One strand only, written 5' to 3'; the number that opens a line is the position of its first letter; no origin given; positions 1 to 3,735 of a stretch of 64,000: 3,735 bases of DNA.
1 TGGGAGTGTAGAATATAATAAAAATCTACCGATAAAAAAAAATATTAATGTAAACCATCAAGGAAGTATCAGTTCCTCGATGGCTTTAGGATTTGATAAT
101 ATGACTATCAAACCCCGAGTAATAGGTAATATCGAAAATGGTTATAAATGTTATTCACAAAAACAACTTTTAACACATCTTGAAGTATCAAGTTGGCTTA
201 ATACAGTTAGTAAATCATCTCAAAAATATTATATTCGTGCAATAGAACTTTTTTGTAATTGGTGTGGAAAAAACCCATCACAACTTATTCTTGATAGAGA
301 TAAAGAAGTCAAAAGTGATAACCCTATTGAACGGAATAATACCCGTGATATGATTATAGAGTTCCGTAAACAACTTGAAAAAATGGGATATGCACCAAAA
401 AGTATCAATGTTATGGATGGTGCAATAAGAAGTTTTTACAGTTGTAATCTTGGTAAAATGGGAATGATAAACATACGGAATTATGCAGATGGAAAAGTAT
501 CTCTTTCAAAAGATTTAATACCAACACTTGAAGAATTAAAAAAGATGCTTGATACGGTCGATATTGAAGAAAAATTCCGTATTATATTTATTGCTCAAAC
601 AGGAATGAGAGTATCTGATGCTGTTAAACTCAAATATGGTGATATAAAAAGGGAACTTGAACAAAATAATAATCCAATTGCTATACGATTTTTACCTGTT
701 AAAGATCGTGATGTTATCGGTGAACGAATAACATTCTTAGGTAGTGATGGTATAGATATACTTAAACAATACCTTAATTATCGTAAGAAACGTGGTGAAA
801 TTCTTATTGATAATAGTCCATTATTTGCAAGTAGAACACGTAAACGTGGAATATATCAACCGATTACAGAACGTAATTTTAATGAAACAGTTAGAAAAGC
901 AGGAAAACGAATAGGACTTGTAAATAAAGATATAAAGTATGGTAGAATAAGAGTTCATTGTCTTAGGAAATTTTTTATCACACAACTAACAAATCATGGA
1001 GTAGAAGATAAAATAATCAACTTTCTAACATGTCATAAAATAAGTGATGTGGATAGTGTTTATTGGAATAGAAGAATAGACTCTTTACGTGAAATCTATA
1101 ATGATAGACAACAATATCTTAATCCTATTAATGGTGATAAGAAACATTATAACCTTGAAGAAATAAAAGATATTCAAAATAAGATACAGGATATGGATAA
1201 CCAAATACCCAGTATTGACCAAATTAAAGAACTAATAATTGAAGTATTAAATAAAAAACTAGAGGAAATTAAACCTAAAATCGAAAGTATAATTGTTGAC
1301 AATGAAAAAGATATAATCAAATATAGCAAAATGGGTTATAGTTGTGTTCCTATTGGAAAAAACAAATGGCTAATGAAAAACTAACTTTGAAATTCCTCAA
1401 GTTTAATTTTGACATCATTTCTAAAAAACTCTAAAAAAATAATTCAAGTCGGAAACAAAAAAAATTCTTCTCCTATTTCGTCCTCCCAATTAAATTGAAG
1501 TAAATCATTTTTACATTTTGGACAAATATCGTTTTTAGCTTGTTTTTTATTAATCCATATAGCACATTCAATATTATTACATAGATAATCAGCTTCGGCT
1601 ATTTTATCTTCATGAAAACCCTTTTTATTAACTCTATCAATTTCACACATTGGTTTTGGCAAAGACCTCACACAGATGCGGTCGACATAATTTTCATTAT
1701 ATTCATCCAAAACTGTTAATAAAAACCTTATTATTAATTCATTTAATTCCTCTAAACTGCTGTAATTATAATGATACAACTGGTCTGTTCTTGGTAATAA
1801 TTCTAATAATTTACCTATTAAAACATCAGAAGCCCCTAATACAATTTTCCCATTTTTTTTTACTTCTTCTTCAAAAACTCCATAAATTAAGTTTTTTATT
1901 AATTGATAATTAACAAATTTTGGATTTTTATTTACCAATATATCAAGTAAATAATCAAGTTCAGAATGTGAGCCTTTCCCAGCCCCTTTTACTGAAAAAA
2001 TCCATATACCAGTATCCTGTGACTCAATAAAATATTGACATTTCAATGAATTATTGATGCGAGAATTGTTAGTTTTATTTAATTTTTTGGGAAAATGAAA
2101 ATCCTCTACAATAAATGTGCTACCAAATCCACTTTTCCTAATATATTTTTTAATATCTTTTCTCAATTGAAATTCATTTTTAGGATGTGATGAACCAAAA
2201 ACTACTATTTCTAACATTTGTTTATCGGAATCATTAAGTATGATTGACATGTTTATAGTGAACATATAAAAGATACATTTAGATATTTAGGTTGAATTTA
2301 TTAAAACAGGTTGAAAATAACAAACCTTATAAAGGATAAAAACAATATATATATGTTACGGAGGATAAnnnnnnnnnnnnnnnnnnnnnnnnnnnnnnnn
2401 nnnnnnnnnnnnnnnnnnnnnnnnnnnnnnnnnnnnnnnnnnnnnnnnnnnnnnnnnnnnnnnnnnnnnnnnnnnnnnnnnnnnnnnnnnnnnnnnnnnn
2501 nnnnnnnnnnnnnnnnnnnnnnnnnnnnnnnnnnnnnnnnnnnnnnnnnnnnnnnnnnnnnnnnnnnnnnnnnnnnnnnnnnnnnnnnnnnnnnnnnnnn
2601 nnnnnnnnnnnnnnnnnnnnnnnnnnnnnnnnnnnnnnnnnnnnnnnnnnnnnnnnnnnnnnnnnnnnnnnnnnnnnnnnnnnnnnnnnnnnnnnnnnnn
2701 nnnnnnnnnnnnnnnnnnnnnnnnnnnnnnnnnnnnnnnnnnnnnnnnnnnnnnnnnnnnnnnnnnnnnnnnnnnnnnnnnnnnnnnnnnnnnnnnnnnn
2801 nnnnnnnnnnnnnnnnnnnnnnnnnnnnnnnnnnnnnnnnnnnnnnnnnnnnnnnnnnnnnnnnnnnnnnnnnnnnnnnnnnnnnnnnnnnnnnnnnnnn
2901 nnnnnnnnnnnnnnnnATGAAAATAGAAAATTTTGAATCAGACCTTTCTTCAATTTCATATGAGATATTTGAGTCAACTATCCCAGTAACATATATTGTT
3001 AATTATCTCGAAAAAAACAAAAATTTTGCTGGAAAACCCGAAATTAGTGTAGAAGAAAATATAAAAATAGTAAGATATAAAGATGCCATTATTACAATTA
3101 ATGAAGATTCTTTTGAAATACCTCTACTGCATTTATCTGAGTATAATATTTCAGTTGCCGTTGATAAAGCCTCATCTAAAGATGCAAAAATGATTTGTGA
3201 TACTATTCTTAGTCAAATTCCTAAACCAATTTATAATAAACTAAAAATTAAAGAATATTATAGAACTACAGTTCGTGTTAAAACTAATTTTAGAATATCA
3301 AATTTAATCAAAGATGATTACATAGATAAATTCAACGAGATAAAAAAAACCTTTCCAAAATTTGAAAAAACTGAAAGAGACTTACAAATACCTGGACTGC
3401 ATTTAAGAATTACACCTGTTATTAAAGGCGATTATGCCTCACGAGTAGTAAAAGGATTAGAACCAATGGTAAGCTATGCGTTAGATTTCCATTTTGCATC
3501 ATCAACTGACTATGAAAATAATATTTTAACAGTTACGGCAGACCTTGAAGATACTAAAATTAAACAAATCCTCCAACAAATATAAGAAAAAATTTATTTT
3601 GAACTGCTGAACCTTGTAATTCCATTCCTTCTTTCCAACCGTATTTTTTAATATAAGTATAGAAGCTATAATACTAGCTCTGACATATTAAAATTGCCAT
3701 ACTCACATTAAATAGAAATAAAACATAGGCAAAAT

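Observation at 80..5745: Integrase-linked cargo of uncharacterised genes at the left edge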

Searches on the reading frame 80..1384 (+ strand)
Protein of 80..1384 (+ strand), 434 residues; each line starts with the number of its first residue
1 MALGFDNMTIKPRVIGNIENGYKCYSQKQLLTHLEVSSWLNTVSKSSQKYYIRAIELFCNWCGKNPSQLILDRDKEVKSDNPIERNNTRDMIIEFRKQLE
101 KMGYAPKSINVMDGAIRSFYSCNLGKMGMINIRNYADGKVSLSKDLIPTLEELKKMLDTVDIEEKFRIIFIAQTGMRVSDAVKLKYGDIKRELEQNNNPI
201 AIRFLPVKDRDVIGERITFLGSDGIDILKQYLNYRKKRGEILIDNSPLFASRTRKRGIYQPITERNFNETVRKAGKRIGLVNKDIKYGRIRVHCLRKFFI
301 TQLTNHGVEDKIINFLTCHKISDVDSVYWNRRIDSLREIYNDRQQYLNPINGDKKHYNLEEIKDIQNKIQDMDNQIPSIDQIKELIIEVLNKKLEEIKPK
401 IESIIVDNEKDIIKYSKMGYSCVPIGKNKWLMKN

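Call 4: search_protein_families(library=pfam, proteins=[window:80-1384:+], max_evalue=0.1)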
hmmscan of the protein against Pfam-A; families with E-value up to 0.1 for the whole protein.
window:80-1384:+ (434 aa): 3 families
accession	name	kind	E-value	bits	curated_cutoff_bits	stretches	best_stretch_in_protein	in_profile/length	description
PF00589.27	Phage_integrase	-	2.3e-13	50.7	27.1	1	152-321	7-158/172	Phage integrase family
PF16795.10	Phage_integr_3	-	2e-05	25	27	1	282-340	97-155/161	Archaeal phage integrase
PF13495.12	Phage_int_SAM_4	-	0.00098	19.9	27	1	41-121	12-76/85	Phage integrase, N-terminal SAM-like domain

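Call 5: search_protein_families(library=padloc, proteins=[window:80-1384:+], max_evalue=0.1)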
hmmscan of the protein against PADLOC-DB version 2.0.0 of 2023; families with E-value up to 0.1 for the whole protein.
window:80-1384:+ (434 aa): 0 families

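Call 6: search_protein_families(library=ncbifam, proteins=[window:80-1384:+], max_evalue=0.1)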
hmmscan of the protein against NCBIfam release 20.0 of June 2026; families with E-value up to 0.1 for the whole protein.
window:80-1384:+ (434 aa): 6 families
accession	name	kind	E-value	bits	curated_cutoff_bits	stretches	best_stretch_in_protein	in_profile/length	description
NF040815.2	recomb_XerA_Arch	equivalog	3.2e-20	72.8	220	1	41-340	10-263/263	site-specific tyrosine recombinase/integron integrase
TIGR02225.1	recomb_XerD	equivalog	1.6e-13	50.7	329.6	1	86-342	40-285/290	site-specific tyrosine recombinase XerD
NF001399.0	PRK00283.1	subfamily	1.3e-09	37.7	279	1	86-341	50-293/300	tyrosine recombinase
NF040693.1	recomb_GmtY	equivalog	6e-09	35.6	340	1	227-337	335-438/441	gamma-mobile-trio recombinase GmtY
TIGR02224.1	recomb_XerC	equivalog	4.5e-08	32.8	335.15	1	41-342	11-288/295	tyrosine recombinase XerC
TIGR02249.1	integrase_gron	subfamily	0.0029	17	265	0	146-191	100-145/315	integron integrase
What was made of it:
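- On Archaeal XerA (NF040815): 72.8 bits against a cut-off of 220 (call 6)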

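Call 10: find_encoding_contigs(protein=window:80-1384:+, flank=10000, max_places=10)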
Protein window:80-1384:+ (434 aa): no gene with exactly this product is on record in the collection.

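Call 45: search_protein_families(library=phrogs, proteins=[window:80-1384:+], max_evalue=0.1)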
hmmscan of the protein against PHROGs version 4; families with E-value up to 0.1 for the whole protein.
window:80-1384:+ (434 aa): 7 families
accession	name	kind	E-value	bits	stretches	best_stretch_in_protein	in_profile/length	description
phrog_1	-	integration and excision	1.6e-22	81.5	1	38-382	172-487/611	integrase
phrog_216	-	integration and excision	5.1e-17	62.9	1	147-372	55-274/301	integrase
phrog_5127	-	integration and excision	6.8e-12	46.5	2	29-196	116-245/355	integrase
phrog_24775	-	unknown function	0.0001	23.3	1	277-353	14-93/101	-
phrog_25855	-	unknown function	0.00094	20.2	1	331-412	22-106/136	-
phrog_17497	-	unknown function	0.0035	18.4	0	249-350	17-119/133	-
phrog_31184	-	unknown function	0.0054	17.8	1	329-389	25-82/110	-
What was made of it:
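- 1..1384 (+): Tyrosine integrase gene. The frame is open from the window edge. The ATG at 80 gives 434 aa, the full contig gives 520 aa starting 258 nt upstream of it, and most of the family starts at the Met at window 101 (MTIKP). Pfam PF00589 E 2e-13 and PHROG integrase E 2e-22 (calls 4, 45).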

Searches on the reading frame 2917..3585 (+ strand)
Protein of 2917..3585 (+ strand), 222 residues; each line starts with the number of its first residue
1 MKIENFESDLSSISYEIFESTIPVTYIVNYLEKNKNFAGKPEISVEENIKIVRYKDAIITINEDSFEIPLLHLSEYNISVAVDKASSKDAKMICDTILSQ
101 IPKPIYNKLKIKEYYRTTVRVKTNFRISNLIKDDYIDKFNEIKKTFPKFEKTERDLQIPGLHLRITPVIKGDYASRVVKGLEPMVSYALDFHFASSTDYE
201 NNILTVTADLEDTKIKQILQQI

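Call 4: search_protein_families(library=pfam, proteins=[window:2917-3585:+], max_evalue=0.1)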
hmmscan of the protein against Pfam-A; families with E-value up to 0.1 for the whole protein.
window:2917-3585:+ (222 aa): 0 families

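Call 5: search_protein_families(library=padloc, proteins=[window:2917-3585:+], max_evalue=0.1)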
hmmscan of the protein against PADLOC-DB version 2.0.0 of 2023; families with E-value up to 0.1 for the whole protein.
window:2917-3585:+ (222 aa): 0 families

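Call 6: search_protein_families(library=ncbifam, proteins=[window:2917-3585:+], max_evalue=0.1)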
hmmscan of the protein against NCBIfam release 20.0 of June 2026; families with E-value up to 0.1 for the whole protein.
window:2917-3585:+ (222 aa): 0 families

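Call 34: find_homologous_proteins(query=A2, max_evalue=0.01)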
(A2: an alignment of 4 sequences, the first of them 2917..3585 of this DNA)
Query A2 (4 sequences) (222 aa, profile of the alignment): 6 proteins with E <= 0.01 among 3826 candidates.
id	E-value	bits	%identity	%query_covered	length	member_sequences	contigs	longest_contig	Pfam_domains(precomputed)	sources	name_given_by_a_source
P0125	1.2e-120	419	63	100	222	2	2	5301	-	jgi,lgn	-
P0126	4.6e-117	407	100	100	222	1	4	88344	-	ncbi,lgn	-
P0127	8.9e-113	393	48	100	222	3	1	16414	-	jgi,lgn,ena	-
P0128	2.3e-108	379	63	100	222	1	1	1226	-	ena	-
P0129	1.7e-69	252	44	99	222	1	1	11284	-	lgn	-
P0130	8.7e-61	223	60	61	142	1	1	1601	-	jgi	-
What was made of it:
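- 2917..3585 (+): Cargo gene C (222 aa). It has a TBP-like pseudo-dimeric fold (two beta-alpha-beta4-alpha repeats) and a conserved motif G160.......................183. Only 6 clusters are known (call 34).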

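Call 36: find_encoding_contigs(protein=P0129, flank=10000, max_places=4)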
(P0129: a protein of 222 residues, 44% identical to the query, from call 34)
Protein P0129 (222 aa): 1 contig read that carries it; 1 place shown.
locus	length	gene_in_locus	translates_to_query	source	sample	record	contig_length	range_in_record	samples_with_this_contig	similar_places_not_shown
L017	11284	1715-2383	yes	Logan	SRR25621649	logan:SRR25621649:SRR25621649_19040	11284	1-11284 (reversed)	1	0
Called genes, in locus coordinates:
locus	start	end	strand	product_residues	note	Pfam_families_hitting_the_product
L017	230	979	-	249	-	-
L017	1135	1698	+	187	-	PF12840:HTH_20 (weak), PF01022:HTH_5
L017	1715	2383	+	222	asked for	-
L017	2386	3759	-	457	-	PF01609:DDE_Tnp_1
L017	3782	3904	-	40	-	-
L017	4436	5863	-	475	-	-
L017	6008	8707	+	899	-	PF04313:HSDR_N (faint), PF01170:UPF0020 (faint), PF02384:N6_Mtase, PF20473:MmeI_Mtase, PF07669:Eco57I, PF12950:TaqI_C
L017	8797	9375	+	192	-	-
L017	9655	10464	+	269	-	PF01145:Band_7, PF13421:Band_7_1 (weak)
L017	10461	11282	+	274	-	?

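Call 45: search_protein_families(library=phrogs, proteins=[window:2917-3585:+], max_evalue=0.1)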
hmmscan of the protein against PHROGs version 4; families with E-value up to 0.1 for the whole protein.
window:2917-3585:+ (222 aa): 0 families
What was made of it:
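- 2917..3585 (+): No Pfam, PHROG or PADLOC hit (calls 4, 5, 45).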

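Call 46: search_protein_families(library=pfam, proteins=[L017:230-979:-], max_evalue=0.1)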
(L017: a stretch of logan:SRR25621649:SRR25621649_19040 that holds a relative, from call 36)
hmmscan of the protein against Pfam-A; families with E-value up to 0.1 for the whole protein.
L017:230-979:- (249 aa): 1 family
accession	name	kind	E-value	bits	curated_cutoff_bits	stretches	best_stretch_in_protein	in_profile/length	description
PF14169.11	YdjO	-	0.043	14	27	0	205-231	21-49/59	Cold-inducible protein YdjO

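Call 48: predict_structure(alignment_id=A3)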
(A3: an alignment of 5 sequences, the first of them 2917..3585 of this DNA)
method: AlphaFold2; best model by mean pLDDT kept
length: 222 residues; sequences in the alignment: 5
mean_pLDDT: 81.9   pTM: 0.76
mean pLDDT of the five models: 81.9, 81.8, 75.6, 73.3, 66.4
residues with pLDDT >= 90: 106; 70-90: 61; 50-70: 47; < 50: 8
segments of 3 or more residues with pLDDT < 50: 149-152, 156-159
pLDDT, mean of each block of 10 residues (from residue 1): 90 91 91 93 85 94 94 94 95 94 91 92 74 61 61 50 60 69 69 78 88 88 76
secondary structure, 60 per line:
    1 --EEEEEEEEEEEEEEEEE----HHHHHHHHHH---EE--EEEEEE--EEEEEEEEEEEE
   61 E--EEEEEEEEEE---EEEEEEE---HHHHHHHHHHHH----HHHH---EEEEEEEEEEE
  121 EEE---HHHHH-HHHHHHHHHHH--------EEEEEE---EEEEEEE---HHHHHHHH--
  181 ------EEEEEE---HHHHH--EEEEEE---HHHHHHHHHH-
elements in order: E3-19 H24-33 E41-46 E49-61 E64-73 E77-83 H87-98 H103-106 E110-123 H127-131 H133-143 E152-157 E161-167 H171-178 E187-192 H196-200 E203-208 H212-221
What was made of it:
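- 2917..3585 (+): AF2 pLDDT 81.9, pTM 0.76 (call 48).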

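Call 57: fold_search(model_id=the predicted structure, library=viral)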
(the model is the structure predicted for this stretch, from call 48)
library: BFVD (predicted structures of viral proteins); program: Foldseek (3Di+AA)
matches with E <= 10: 665; with E <= 0.001: 11
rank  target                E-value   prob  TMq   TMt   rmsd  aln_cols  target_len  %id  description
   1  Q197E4                7.6e-06  1.00  0.28  0.10  11.5       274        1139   14  Uncharacterized protein 016R [Invertebrate iridescent virus 3]
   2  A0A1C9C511            1.7e-05  1.00  0.41  0.40   9.0       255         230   11  Putative TATA-box-binding protein [Heterosigma akashiwo virus 01]
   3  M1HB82                3.0e-05  1.00  0.38  0.30   8.5       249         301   13  (no name in the UniProt tables at hand)
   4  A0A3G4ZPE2            5.5e-05  1.00  0.36  0.31   8.9       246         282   10  Uncharacterized protein [Terrestrivirus sp.]
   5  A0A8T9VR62            2.2e-04  1.00  0.42  0.35  10.5       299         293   12  (no name in the UniProt tables at hand)
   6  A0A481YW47            2.8e-04  0.99  0.33  0.25  13.2       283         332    8  Transcription factor TFIID [Marseillevirus LCMAC201]
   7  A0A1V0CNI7            4.4e-04  1.00  0.39  0.27  11.9       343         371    7  (no name in the UniProt tables at hand)
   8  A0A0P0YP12            4.4e-04  0.99  0.34  0.13   9.2       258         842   12  (no name in the UniProt tables at hand)
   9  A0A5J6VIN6            4.9e-04  1.00  0.41  0.28  11.5       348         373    9  TATA-box binding protein [Megaviridae environmental sample]
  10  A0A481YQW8            6.5e-04  0.99  0.33  0.10  10.6       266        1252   12  Early transcription factor large subunit-like protein [Marseillevirus LCMAC101]
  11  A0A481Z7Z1            7.6e-04  0.99  0.34  0.24  16.1       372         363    7  Transcription factor TFIID [Pithovirus LCPAC304]
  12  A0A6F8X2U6            1.0e-03  0.92  0.28  0.10  10.6       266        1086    9  Early transcription factor large subunit-like protein [Lymphocystis disease virus 2]
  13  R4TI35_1              1.1e-03  1.00  0.43  0.13  10.2       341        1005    8  (no name in the UniProt tables at hand)
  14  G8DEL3                1.2e-03  1.00  0.42  0.15  10.0       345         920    8  (no name in the UniProt tables at hand)
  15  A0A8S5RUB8            1.2e-03  0.96  0.31  0.26   9.5       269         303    8  Uncharacterized protein [Inoviridae sp. ctS4A1]
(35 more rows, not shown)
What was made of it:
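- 2917..3585 (+): Foldseek against BFVD returns giant-virus TBPs (call 57).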

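Call 70: find_related_loci(query=A3, collection=viral_contigs, flank=10000)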
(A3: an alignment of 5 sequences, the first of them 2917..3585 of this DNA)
Query A3 (222 aa) in viral_contigs; peptide patterns used: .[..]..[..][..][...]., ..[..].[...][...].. (x = any residue, [..] = any of these).
54 stretches matched a pattern, but none encodes a relative of the query by tblastn (E <= 1e-3).

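Call 89: search_dna_similar(query=window:2917-3585:+, collection=plasmids, mode=protein, max_evalue=1, max_rows=15)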
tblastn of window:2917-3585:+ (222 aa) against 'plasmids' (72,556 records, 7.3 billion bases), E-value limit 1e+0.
No match.
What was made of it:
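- There are no relatives in the plasmid or viral collections (calls 70, 89).
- Tried and rejected: None in viral contigs or plasmids (calls 70, 89).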

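Call 93: search_protein_families(library=pfam, proteins=[window:2917-3585:+, P0125, P0127, P0129], max_evalue=10)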
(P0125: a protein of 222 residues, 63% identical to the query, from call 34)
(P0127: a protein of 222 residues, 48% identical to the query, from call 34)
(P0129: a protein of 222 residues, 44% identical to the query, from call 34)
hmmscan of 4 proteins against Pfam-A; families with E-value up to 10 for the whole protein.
window:2917-3585:+ (222 aa): 1 family
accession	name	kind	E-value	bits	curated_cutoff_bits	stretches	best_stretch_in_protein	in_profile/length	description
PF00403.32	HMA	-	0.16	12.8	24.8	1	196-222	30-56/62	Heavy-metal-associated domain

P0125 (222 aa): 1 family
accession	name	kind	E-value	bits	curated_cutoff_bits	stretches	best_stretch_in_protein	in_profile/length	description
PF21502.2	Obc1_cap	-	0.13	12.5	27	1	50-83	114-147/179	Oxalate biosynthetic component 1, cap domain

P0127 (222 aa): 0 families

P0129 (222 aa): 0 families

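Call 104: fold_search(model_id=the predicted structure, library=pdb)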
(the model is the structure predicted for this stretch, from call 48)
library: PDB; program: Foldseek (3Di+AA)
matches with E <= 10: 891; with E <= 0.001: 2
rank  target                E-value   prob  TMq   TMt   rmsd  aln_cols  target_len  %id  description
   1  1tbp_A                5.9e-04  1.00  0.41  0.48   7.7       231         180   12  CRYSTAL STRUCTURE OF YEAST TATA-BINDING PROTEIN AND MODEL FOR INTERACTION WITH DNA (released 1994-01-31)
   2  7z0o_H                8.3e-04  1.00  0.33  0.40  11.0       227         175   10  Structure of transcription factor UAF in complex with TBP and 35S rRNA promoter DNA (released 2022-04-27)
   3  2fpn                  1.5e-03  0.94  0.29  0.31  17.7       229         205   11  The crystal structure of the ywmB protein from Bacillus subtilis (released 2006-03-14)
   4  3c1n_A                2.8e-03  0.91  0.23  0.14  11.9       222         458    8  Crystal Structure of Allosteric Inhibition Threonine-sensitive Aspartokinase from Methanococcus jannaschii with L-thre (released 2008-03-25)
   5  6mx1_A                4.3e-03  0.92  0.23  0.30  10.4       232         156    9  The crystal structure of the regulatory domain of aspartokinase in the bifunctional aspartokinase/homoserine dehydroge (released 2018-11-07)
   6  3c1n_C                5.1e-03  0.84  0.22  0.14  10.5       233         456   10  Crystal Structure of Allosteric Inhibition Threonine-sensitive Aspartokinase from Methanococcus jannaschii with L-thre (released 2008-03-25)
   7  2zho_C                5.1e-03  0.72  0.20  0.27  11.9       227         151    8  Crystal structure of the regulatory subunit of aspartate kinase from Thermus thermophilus (ligand free form) (released 2009-02-17)
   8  7po4_f                1.5e-02  0.54  0.19  0.24  16.8       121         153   11  Assembly intermediate of human mitochondrial ribosome large subunit (largely unfolded rRNA with MALSU1, L0R8F8 and ACP (released 2022-06-15)
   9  1msv_B                2.2e-02  0.57  0.26  0.20  14.3       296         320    8  The S68A S-adenosylmethionine decarboxylase proenzyme processing mutant. (released 2003-03-11)
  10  7odr_f                2.2e-02  0.47  0.19  0.24  18.8       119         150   11  State A of the human mitoribosomal large subunit assembly intermediate (released 2021-06-23)
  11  6mx1_B                2.4e-02  0.63  0.22  0.29  13.3       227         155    9  The crystal structure of the regulatory domain of aspartokinase in the bifunctional aspartokinase/homoserine dehydroge (released 2018-11-07)
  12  4v8p_BE               2.8e-02  0.38  0.18  0.21  17.8       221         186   14  T.thermophila 60S ribosomal subunit in complex with initiation factor 6. (released 2014-07-09)
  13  6zm5_f                2.9e-02  0.44  0.20  0.25  19.2       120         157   12  Human mitochondrial ribosome in complex with OXA1L, mRNA, A/A tRNA, P/P tRNA and nascent polypeptide (released 2021-01-13)
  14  8w33_B                3.5e-02  0.84  0.26  0.37   8.7       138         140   12  Structure of McrD (methyl-coenzyme M reductase operon protein D) from Methanomassiliicoccus luminyensis (released 2024-07-03)
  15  6zsb_AH               3.5e-02  0.35  0.20  0.26  19.6       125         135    9  Human mitochondrial ribosome in complex with mRNA and P-site tRNA (released 2020-09-16)
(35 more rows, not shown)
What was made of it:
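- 2917..3585 (+): Foldseek against the PDB puts 1tbp_A first at E 6e-4 (call 104).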
